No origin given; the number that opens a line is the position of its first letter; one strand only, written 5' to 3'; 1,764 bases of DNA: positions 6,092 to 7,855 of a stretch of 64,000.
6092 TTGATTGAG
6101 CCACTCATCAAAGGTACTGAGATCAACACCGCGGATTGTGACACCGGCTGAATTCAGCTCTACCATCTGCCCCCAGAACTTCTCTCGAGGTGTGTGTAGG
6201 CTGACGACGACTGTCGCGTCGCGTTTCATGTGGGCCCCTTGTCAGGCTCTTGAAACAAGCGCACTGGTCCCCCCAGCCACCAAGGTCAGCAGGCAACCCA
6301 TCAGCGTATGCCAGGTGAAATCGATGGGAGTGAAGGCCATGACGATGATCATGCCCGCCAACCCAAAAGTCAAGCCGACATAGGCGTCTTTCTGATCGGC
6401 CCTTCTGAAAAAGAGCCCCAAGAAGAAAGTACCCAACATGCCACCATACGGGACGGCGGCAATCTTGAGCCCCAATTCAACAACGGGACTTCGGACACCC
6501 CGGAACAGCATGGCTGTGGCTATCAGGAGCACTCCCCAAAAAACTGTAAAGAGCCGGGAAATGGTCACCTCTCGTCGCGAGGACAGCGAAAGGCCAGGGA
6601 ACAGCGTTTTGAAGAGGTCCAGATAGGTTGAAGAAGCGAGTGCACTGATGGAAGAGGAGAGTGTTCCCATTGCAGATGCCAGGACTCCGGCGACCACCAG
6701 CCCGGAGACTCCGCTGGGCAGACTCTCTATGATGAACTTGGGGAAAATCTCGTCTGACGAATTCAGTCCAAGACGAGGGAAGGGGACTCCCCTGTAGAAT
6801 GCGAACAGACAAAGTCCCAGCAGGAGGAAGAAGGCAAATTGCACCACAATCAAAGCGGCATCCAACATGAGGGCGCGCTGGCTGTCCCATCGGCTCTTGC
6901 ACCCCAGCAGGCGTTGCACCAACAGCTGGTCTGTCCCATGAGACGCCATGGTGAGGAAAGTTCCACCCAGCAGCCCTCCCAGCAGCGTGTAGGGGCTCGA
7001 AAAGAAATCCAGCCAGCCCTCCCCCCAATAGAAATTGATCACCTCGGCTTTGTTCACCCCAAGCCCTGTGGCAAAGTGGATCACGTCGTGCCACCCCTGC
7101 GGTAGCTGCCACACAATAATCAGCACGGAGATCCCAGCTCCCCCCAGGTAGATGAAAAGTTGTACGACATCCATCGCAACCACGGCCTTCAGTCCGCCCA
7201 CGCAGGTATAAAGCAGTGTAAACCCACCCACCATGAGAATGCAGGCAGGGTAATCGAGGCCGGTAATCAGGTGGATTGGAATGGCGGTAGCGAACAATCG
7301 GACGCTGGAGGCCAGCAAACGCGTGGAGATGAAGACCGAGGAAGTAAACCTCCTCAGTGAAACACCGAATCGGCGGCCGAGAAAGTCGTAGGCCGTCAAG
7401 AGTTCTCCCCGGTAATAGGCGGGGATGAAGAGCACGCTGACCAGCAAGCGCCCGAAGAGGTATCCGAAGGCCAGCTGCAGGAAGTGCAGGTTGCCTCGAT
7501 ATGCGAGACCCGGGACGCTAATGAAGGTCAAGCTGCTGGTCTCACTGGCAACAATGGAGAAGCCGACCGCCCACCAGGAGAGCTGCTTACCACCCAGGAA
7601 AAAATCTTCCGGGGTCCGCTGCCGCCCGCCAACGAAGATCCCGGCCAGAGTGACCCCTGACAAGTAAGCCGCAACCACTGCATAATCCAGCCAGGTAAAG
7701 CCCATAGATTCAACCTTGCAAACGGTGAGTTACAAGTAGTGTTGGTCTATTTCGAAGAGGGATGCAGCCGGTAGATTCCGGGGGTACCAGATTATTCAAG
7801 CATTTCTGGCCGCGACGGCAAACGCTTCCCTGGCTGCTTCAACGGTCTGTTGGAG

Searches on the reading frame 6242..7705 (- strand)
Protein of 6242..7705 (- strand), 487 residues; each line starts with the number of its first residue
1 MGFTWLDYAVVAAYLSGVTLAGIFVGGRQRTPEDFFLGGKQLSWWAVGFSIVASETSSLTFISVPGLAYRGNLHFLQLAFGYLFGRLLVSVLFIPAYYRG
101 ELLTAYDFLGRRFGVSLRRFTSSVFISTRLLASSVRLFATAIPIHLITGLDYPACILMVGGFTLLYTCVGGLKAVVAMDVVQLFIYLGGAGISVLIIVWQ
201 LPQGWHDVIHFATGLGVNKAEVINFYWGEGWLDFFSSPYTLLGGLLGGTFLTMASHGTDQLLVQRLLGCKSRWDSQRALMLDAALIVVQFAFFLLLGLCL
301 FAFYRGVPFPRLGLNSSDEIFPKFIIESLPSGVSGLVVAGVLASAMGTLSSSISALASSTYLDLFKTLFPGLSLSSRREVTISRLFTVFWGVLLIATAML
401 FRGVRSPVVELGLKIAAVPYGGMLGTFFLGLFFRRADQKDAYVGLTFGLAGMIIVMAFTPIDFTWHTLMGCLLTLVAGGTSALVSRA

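Call 3: search_protein_families(library=pfam, proteins=[window:6242-7705:-], max_evalue=0.1)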
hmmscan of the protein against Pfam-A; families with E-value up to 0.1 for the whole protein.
window:6242-7705:- (487 aa): 1 family
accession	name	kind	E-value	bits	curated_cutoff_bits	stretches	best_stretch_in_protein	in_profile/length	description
PF00474.23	SSF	-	8e-39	134.1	22.8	1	35-448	1-406/406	Sodium:solute symporter family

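Call 4: search_protein_families(library=ncbifam, proteins=[window:6242-7705:-], max_evalue=0.1)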
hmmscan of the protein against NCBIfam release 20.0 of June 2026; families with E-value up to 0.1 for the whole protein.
window:6242-7705:- (487 aa): 9 families
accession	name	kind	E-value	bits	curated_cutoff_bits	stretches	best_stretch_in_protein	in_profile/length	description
TIGR00813.1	sss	superfamily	1.3e-59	202.3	184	1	35-448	1-411/411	sodium/solute symporter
NF007790.0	PRK10484.1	equivalog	1.5e-29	103.2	401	1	29-475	29-471/527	solute:sodium symporter family transporter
TIGR02119.1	panF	equivalog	9e-22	77.7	328.05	1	18-472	14-454/471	sodium/pantothenate symporter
TIGR03648.1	Na_symport_lg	subfamily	3.1e-18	65.5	320.75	2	326-460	355-485/547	VC_2705 family sodium/solute symporter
TIGR02121.1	Na_Pro_sym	equivalog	8.6e-18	64.3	515.5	1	10-456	6-438/488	sodium/proline symporter PutP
NF058657.1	MncbAcdTpMctC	equivalog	4.7e-10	38.6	670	1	10-461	11-458/527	monocarboxylic acid transporter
NF006903.2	PRK09395.1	subfamily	8.4e-10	37.6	750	1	23-471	53-492/552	cation/acetate symporter ActP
TIGR02711.1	symport_actP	equivalog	4e-05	22.5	1099.25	2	23-199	50-227/549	cation/acetate symporter ActP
NF009135.0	PRK12488.1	subfamily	7.2e-05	21.5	850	1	24-461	51-481/549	cation/acetate symporter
